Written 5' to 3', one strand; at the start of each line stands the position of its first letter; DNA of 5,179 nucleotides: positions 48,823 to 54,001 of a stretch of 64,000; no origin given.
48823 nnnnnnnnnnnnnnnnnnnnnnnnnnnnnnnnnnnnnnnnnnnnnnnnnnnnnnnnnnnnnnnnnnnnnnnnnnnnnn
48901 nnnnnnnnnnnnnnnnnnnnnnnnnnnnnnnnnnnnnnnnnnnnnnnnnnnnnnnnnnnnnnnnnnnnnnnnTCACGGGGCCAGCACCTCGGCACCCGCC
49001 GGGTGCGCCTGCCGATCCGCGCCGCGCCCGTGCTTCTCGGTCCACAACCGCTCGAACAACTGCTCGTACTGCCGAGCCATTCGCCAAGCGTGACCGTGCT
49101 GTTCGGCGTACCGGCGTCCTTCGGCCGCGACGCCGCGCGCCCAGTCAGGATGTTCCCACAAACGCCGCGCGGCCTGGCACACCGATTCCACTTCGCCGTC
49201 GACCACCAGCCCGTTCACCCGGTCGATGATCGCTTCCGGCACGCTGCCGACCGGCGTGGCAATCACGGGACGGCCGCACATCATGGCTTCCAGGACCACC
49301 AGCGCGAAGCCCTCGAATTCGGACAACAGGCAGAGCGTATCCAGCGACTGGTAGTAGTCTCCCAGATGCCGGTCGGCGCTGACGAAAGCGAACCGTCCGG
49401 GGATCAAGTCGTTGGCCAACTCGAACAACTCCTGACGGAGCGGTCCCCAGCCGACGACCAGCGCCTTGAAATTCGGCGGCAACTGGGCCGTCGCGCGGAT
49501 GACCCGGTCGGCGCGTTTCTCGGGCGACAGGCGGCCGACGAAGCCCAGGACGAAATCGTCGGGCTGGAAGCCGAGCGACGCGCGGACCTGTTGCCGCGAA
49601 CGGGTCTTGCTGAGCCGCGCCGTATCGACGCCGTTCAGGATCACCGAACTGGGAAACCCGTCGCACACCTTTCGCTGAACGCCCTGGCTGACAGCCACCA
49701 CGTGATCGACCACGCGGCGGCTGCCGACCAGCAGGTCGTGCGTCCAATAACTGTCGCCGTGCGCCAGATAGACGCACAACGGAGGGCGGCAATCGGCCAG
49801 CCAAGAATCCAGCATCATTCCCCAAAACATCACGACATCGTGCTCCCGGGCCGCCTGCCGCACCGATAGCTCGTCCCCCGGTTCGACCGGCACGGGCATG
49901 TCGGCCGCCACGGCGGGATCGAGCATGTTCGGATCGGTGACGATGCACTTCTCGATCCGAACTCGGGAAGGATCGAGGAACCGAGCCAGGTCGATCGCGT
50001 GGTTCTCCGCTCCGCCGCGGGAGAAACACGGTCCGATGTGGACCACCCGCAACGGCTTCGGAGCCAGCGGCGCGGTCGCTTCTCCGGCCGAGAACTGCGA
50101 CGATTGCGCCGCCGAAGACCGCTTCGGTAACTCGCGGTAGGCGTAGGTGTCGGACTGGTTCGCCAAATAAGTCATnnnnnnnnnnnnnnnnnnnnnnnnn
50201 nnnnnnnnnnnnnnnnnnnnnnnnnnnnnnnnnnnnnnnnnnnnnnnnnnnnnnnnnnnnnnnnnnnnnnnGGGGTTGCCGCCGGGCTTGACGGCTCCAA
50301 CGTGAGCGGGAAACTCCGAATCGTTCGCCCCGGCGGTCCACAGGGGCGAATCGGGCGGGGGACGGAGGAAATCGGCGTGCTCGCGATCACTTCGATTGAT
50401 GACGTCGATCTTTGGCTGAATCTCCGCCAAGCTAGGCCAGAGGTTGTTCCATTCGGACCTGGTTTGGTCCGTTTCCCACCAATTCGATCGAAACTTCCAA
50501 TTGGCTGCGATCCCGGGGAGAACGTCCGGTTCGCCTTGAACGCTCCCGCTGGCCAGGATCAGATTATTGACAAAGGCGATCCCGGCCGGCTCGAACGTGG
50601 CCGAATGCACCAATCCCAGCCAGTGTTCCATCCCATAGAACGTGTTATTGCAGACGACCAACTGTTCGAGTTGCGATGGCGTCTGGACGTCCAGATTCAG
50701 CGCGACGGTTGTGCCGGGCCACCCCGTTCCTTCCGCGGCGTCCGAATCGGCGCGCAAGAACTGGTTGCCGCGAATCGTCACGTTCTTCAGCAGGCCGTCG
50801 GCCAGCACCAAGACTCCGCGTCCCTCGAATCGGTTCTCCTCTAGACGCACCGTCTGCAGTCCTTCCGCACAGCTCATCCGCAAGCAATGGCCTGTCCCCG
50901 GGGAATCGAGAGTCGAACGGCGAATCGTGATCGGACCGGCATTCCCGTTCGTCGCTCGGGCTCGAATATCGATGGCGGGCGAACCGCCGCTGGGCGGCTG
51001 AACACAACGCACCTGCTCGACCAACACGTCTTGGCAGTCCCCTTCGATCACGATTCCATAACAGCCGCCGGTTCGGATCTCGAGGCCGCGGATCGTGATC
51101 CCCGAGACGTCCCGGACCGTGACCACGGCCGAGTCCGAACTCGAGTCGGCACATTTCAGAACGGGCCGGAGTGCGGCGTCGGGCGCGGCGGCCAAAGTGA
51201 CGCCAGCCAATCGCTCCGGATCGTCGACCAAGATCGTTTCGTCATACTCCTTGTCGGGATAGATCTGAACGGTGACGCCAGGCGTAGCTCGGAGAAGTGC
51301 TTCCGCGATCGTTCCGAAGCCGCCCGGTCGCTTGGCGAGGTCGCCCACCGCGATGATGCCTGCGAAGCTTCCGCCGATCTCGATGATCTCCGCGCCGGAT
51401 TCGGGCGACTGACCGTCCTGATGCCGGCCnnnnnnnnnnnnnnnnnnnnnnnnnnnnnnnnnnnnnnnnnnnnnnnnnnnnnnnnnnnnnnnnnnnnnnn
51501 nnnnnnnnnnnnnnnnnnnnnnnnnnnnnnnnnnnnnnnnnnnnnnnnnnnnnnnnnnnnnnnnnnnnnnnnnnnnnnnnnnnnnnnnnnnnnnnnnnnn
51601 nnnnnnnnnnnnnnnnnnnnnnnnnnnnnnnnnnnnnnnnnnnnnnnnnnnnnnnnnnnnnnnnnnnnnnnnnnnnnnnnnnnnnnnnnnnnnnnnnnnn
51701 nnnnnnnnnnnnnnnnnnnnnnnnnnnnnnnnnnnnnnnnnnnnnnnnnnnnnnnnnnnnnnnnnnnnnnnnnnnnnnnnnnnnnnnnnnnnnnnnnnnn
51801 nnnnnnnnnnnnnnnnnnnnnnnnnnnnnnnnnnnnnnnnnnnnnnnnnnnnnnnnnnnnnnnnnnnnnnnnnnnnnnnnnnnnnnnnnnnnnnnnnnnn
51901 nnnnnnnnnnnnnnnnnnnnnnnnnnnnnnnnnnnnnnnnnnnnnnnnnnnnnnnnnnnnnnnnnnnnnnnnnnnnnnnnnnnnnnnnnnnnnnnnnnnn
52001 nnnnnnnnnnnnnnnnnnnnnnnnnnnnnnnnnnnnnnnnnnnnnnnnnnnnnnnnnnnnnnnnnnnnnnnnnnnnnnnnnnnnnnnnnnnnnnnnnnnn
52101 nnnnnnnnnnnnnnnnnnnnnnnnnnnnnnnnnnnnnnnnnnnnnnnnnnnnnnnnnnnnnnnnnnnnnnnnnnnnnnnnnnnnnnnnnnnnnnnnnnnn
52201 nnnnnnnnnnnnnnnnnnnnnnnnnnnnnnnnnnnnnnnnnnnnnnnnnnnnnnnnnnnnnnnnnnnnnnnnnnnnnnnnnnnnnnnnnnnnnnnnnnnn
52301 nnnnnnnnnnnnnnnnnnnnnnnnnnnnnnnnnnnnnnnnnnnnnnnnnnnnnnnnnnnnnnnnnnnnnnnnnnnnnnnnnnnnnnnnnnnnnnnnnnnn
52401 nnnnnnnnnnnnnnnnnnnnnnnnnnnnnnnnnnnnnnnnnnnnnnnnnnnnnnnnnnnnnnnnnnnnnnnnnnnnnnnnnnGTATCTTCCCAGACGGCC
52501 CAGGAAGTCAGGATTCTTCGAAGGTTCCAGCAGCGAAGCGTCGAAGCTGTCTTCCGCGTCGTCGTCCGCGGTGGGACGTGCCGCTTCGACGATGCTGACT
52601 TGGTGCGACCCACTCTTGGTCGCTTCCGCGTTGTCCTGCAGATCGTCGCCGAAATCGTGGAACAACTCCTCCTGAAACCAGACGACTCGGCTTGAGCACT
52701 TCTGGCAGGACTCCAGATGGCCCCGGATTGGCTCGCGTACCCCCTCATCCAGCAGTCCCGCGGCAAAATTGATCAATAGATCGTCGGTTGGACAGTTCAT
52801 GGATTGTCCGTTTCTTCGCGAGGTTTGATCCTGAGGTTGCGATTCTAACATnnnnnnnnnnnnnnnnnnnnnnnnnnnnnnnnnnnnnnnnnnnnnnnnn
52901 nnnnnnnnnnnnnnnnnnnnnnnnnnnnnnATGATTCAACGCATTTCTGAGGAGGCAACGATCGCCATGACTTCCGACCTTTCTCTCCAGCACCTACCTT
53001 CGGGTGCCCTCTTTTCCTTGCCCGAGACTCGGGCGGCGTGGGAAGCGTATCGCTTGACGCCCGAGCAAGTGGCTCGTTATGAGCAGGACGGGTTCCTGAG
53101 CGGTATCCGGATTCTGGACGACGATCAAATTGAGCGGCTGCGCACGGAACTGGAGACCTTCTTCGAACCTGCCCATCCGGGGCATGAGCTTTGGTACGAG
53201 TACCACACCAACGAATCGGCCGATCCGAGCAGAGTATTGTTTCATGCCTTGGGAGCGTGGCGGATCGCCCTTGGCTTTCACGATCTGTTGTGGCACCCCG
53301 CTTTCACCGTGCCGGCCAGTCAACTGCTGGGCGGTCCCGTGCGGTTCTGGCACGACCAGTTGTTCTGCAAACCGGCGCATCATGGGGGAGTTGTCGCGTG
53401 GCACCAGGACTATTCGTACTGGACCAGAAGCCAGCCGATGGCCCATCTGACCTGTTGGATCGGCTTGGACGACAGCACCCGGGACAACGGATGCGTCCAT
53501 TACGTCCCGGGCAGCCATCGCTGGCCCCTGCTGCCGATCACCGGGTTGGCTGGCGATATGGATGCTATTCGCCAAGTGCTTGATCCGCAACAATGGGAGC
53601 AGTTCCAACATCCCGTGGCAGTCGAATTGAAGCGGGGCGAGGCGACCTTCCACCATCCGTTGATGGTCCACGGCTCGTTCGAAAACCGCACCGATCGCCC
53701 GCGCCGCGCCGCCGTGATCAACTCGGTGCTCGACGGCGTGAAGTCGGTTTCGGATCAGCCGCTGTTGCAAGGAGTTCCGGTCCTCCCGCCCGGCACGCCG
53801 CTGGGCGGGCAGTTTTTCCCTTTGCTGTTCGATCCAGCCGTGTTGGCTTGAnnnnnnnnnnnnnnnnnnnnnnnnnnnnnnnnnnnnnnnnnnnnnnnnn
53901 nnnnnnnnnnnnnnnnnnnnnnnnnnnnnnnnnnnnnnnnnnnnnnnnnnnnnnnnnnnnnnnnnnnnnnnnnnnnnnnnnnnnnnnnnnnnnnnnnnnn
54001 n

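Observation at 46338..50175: Four-gene translationally coupled operon, GT4 -> sulfotransferase -> URO-D-family -> TIM-barrel isomerase: possible sulfated-glycoconjugate pathway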

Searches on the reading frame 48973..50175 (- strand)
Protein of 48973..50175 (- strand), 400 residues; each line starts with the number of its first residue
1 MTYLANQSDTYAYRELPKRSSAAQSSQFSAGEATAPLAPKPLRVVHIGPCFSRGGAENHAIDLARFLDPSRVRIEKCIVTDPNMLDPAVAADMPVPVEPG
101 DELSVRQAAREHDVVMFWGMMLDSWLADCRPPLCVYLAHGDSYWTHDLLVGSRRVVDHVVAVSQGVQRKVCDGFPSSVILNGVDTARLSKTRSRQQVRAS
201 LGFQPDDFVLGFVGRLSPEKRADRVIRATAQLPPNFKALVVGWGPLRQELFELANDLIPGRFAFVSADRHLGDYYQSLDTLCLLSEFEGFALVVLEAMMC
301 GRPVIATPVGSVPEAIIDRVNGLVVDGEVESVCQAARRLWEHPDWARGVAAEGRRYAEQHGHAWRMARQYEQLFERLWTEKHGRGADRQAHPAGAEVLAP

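Call 7: search_protein_families(library=pfam, proteins=[window:48973-50175:-], max_evalue=0.01)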
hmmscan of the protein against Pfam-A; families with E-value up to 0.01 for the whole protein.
window:48973-50175:- (400 aa): 5 families
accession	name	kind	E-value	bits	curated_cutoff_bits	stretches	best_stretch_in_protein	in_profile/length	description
PF00534.26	Glycos_transf_1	-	1.9e-28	99.6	26.4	1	194-342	2-158/172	Glycosyl transferases group 1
PF13692.12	Glyco_trans_1_4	-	2e-25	90.1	27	1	208-341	2-141/142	Glycosyl transferases group 1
PF13439.12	Glyco_transf_4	-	1.9e-07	31.7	28.5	1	54-187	2-170/170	Glycosyltransferase Family 4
PF13524.12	Glyco_trans_1_2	-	4.3e-05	23.9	25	1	287-367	60-140/144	Glycosyl transferase-like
PF20706.3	GT4-conflict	-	0.0036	16.8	26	1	276-367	280-381/385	Family 4 Glycosyltransferase in conflict systems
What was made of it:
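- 48973..50175 (-): GT4-family (GT-B, retaining-type) glycosyltransferase with an N-terminal tail of about 45 aa rich in Ser, Thr and Gln. No TM segment. Pfam call 7.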

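Call 8: search_protein_families(library=ncbifam, proteins=[window:48973-50175:-], max_evalue=0.01)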
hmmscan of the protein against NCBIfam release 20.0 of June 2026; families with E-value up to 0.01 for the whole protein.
window:48973-50175:- (400 aa): 37 families (the best 25 are shown)
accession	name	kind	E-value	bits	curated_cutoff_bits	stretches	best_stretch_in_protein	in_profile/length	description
TIGR03088.1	stp2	hypoth_equivalog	1e-26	93.9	409.05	1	177-377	163-373/374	TIGR03088 family PEP-CTERM/XrtA system glycosyltransferase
TIGR03999.1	thiol_BshA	equivalog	4.2e-25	88.5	273.7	1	157-377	146-373/375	N-acetyl-alpha-D-glucosaminyl L-malate synthase BshA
TIGR03449.1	mycothiol_MshA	equivalog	3e-22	79.1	462.5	1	177-364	191-391/406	D-inositol-3-phosphate glycosyltransferase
NF053787.1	GlcN_PG_synth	equivalog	3.7e-21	75.4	480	1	157-366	145-347/361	N-acetylglucosaminyl phosphatidylglycerol synthase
NF047684.1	TeichurnBiosyTuaC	equivalog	1.4e-19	70.3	550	1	155-377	164-389/391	teichuronic acid biosynthesis protein TuaC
NF011726.0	PRK15179.1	equivalog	2.4e-17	62.5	733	1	207-330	517-645/694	Vi polysaccharide biosynthesis protein TviE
NF038298.1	EPS_HpsO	equivalog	4.9e-17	61.8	575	1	182-376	177-386/388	hormogonium polysaccharide biosynthesis glycosyltransferase HpsO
TIGR02149.1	glgA_Coryne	subfamily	1.8e-15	57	302.4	1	156-371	145-384/391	glycogen synthase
TIGR04047.1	MSMEG_0565_glyc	hypoth_equivalog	3.2e-15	56.1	259.85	1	156-363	139-361/373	MSMEG_0565 family glycosyltransferase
TIGR04063.1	stp3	hypoth_equivalog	1.4e-14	53.8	442.05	1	154-377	156-395/397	TIGR04063 family PEP-CTERM/XrtA system glycosyltransferase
NF012034.0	PRK15490.1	equivalog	2.7e-14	52.5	813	1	209-329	404-524/578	Vi polysaccharide biosynthesis glycosyltransferase TviE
NF041876.1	EPS_EpsE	equivalog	7.1e-14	51.8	400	1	273-368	291-387/389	exopolysaccharide biosynthesis GT4 family glycosyltransferase EpsE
TIGR04157.1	glyco_rSAM_CFB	subfamily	9.8e-14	51.1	400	1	155-325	169-348/406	TIGR04157 family glycosyltransferase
NF050063.1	ProtGlycPglJ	equivalog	3.1e-12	46.4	500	1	176-335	170-325/363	N-acetylgalactosamine-N,N'-diacetylbacillosaminyl-diphospho-undecaprenol 4-alpha-N-acetylgalactosaminyltransferase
NF038229.1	Glyco4_Geo_Pelo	equivalog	3.8e-11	42.6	400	1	269-377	229-336/338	GPMC system family 4 glycosyltransferase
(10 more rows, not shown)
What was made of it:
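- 48973..50175 (-): NCBIfam matches are all below family cut-offs (call 8).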

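Call 72: search_protein_families(library=padloc, proteins=[window:48973-50175:-], max_evalue=0.001)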
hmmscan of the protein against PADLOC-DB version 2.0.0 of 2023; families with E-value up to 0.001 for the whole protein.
window:48973-50175:- (400 aa): 0 families

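Call 73: search_solved_structures(query=window:48973-50175:-, max_evalue=0.00001)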
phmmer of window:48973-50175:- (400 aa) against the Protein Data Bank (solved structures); distinct sequences matched with E-value up to 0.00001: 22.
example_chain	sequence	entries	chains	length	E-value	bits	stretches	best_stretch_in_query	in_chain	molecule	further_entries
6kih_A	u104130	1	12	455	1.4e-17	67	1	197-379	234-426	Tll1590 protein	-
5d00_A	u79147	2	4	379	2.6e-17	66.1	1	157-376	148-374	N-acetyl-alpha-D-glucosaminyl L-malate synthase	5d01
2jjm_A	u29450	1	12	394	4.2e-16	62.1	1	179-383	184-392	GLYCOSYL TRANSFERASE, GROUP 1 FAMILY PROTEIN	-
3mbo_A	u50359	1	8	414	4.8e-16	61.9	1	179-383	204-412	Glycosyltransferase, group 1 family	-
4xso_B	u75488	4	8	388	4.9e-12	48.7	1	176-359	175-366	Alr3699 protein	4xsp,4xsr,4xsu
6d9t_A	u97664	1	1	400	9.4e-12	47.8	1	191-380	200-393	Glycosyl transferase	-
3okc_A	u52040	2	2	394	1.4e-11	47.2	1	156-366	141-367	GDP-mannose-dependent alpha-(1-6)-phosphatidylinositol monomannoside mannosyltransferase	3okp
3oka_A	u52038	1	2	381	1.8e-11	46.9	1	156-365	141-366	GDP-mannose-dependent alpha-(1-6)-phosphatidylinositol monomannoside mannosyltransferase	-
6n1x_A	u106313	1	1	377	1.9e-11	46.8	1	191-343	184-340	Glycosyltransferase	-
6tvp_A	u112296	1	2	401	1.2e-10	44.2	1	154-369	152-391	Alpha-maltose-1-phosphate synthase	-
2f9f_A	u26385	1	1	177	4.4e-10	42.3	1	207-345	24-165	first mannosyl transferase (wbaZ-1)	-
3c4q_A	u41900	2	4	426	4.8e-10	42.1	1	177-330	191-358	Predicted glycosyltransferases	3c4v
3c48_A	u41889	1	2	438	5.3e-10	42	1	177-330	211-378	Predicted glycosyltransferases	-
5i45_A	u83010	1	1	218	2.2e-09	40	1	181-328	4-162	Glycosyl transferases group 1 family protein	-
9dcm_B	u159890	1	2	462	8.3e-09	38.1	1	163-359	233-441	Sucrose-phosphate synthase-like protein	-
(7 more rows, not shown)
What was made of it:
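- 48973..50175 (-): The nearest solved relatives are a sucrose-phosphate-synthase-like protein, BshA, PimB' and MshA (call 73).
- The nearest solved GT4 relatives use small-molecule or lipid acceptors (call 73). Solved relatives include a sucrose-phosphate-synthase-like protein and TreT (call 73).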

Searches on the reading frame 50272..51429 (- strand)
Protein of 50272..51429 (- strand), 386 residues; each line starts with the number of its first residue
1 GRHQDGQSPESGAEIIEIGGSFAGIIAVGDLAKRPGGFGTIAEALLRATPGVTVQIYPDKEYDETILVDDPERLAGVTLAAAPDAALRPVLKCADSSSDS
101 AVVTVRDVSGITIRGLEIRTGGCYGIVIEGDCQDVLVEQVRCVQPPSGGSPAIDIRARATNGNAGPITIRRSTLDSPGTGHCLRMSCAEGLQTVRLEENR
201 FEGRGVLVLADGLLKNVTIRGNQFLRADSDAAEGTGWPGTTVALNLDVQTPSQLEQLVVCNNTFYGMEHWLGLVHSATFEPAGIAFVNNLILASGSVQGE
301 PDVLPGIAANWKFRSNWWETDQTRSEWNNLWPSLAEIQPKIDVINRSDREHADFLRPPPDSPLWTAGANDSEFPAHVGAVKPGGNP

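Call 40: search_protein_families(library=pfam, proteins=[window:50272-51429:-], max_evalue=10)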
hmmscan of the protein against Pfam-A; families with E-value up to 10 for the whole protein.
seq(386 aa): 1 family
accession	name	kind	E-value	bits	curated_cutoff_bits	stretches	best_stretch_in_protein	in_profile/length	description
PF13229.12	Beta_helix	-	0.0014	18.8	25.9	1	103-229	3-115/158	Right handed beta helix region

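Call 76: search_protein_representatives(protein=window:50272-51429:-)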
Query: 386 residues. Proteins with E-value up to 0.001 (for the whole library): 382; up to 1e-10: 229; up to 1e-30: 30. The best 150 are listed.
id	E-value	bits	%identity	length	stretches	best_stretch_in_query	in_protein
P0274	7.5e-108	377.5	51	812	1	26-383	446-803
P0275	1.7e-96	340.1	50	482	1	25-383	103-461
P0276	8.4e-56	206.1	38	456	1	38-382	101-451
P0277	8.0e-55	202.9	37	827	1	38-386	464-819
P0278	1.3e-51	192.3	39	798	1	33-382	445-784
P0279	2.2e-50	188.3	36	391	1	38-380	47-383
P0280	2.5e-45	171.7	38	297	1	102-382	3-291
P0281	2.1e-44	168.6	37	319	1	88-382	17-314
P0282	7.1e-42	160.3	38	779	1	39-382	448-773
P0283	7.5e-42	160.2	33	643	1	37-385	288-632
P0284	6.6e-40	153.8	34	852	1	39-382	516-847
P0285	1.1e-39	153.0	36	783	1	18-383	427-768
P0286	1.6e-39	152.5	35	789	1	24-382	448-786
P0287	2.7e-39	151.8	36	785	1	36-383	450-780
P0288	2.3e-38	148.7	35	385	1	25-383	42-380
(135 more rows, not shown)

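Call 77: predict_structure(protein=window:50272-51429:-)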
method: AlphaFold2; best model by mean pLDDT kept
length: 386 residues; sequences in the alignment: 1
mean_pLDDT: 39.6   pTM: 0.39
mean pLDDT of the five models: 39.6, 34.7, 33.8, 33.1, 30.0
residues with pLDDT >= 90: 0; 70-90: 0; 50-70: 74; < 50: 312
segments of 3 or more residues with pLDDT < 50: 1-27, 29-35, 51-53, 55-117, 119-121, 129-133, 172-182, 186-188, 199-215, 220-386
pLDDT, mean of each block of 10 residues (from residue 1): 35 40 45 51 56 46 42 42 39 35 40 45 51 54 52 59 58 39 48 52 44 47 38 30 34 33 26 29 26 26 27 29 37 33 28 35 33 28 30
secondary structure, 60 per line:
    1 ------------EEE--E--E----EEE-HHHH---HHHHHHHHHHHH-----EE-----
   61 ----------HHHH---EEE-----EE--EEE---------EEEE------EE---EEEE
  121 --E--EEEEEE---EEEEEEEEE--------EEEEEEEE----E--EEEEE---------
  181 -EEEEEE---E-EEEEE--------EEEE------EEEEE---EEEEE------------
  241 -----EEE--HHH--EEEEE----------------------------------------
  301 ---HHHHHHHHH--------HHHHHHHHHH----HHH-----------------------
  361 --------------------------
elements in order: E13-15 E26-28 H30-33 H37-48 H71-74 E78-80 E90-92 E102-105 E117-120 E126-131 E135-143 E152-159 E167-171 E182-187 E193-197 E206-209 E216-220 E224-228 E246-248 E256-260 H304-312 H321-330
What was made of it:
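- Tried and rejected: Single-sequence AF2 of the kinase C-terminal domain. pLDDT was 39.6, so the model is unusable and was not searched (call 77).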

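Call 80: search_solved_structures(query=A4, max_evalue=1)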
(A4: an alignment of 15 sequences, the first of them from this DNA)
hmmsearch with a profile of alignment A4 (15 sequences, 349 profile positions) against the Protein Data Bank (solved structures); distinct sequences matched with E-value up to 1: 23.
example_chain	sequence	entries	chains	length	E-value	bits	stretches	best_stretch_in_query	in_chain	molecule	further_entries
7dmk_A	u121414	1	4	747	0.00024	23.4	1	18-179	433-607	BcAlyPL6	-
3zpp_A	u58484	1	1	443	0.00062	22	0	138-248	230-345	CELL WALL SURFACE ANCHOR FAMILY PROTEIN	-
8yk3_A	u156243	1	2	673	0.0012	21.1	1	169-289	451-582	Alpha-galactosidase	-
7o0y_A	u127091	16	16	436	0.0013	21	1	147-209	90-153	Probable ABC transporter binding protein NosD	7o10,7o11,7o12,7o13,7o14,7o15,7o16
8yk2_B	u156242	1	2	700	0.0013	21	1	169-285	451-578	Alpha-galactosidase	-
8yk1_A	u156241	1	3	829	0.002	20.3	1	169-287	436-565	Alpha-galactosidase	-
1k5c_A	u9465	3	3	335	0.0084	18.3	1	102-222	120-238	ENDOPOLYGALACTURONASE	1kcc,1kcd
28wb_A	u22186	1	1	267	0.056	15.6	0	147-231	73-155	Protein STRUBBELIG-RECEPTOR FAMILY 6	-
9ozd_A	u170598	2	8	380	0.07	15.3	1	14-253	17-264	Polysaccharide lyase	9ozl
7c7d_A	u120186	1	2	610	0.088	14.9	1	152-257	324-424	alpha-1,3-glucanase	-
1gq8_A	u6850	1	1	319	0.096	14.8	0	11-62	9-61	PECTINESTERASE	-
7xks_A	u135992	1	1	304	0.099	14.8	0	68-135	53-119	Pectate lyase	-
3jur_A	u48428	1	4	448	0.12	14.5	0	109-246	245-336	Exo-poly-alpha-D-galacturonosidase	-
8ikx_A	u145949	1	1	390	0.23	13.6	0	100-178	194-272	Pectin lyase-like superfamily protein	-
7b7a_A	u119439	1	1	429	0.3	13.2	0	101-178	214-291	Pectin lyase-like superfamily protein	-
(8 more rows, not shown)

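Call 81: search_protein_families(library=pfam, alignment_id=A4, max_evalue=0.01)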
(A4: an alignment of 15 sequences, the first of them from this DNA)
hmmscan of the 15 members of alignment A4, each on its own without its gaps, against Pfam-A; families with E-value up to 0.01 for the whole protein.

A. member 1, seq(386 aa): 1 family
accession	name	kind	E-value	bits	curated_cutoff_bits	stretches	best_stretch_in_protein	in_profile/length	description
PF13229.12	Beta_helix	-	0.0014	18.8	25.9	0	103-229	3-115/158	Right handed beta helix region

B. families by the number of members that match (of 15 scanned): 2 families
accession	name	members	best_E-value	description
PF13229.12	Beta_helix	10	6.4e-10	Right handed beta helix region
PF05048.19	NosD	3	5.4e-05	Periplasmic copper-binding protein (NosD)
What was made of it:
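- Beta-helix domain of the kinase (calls 80, 81). A periplasmic beta-helix sensor suggests a glycan ligand (calls 80, 81).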

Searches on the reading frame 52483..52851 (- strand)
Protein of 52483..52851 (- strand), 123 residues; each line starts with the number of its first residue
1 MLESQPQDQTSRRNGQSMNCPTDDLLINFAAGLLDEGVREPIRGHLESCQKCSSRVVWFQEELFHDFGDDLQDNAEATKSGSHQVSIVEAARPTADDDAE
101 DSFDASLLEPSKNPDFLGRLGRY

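Call 40: search_protein_families(library=pfam, proteins=[window:52483-52851:-], max_evalue=10)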
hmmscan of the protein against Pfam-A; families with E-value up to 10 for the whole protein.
seq(123 aa): 1 family
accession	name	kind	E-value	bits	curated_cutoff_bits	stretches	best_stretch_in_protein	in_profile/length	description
PF13490.11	zf-HC2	-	0.0055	17.2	22.2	1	24-52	6-34/35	Putative zinc-finger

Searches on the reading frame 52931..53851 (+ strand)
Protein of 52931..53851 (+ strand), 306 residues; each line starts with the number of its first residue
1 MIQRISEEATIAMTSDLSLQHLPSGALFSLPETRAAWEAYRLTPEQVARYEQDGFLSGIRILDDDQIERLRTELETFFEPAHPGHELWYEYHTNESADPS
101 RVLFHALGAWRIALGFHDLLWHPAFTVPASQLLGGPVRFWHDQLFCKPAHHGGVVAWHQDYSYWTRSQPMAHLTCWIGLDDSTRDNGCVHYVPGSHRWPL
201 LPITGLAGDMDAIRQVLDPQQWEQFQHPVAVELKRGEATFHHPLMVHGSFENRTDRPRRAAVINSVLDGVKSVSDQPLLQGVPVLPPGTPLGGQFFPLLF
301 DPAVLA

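Call 11: search_protein_families(library=pfam, proteins=[window:52931-53851:+], max_evalue=0.001)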
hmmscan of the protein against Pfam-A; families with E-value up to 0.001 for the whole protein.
window:52931-53851:+ (306 aa): 1 family
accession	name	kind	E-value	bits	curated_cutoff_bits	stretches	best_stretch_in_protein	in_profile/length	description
PF05721.19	PhyH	-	2.1e-37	129.9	22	1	50-260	1-213/213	Phytanoyl-CoA dioxygenase (PhyH)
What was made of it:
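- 52931..53851 (+): PhyH-family dioxygenase, divergent from the kinase. It is a neighbour in the closer lineages only and is not part of the core module. PhyH E 2.1e-37 (call 11).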
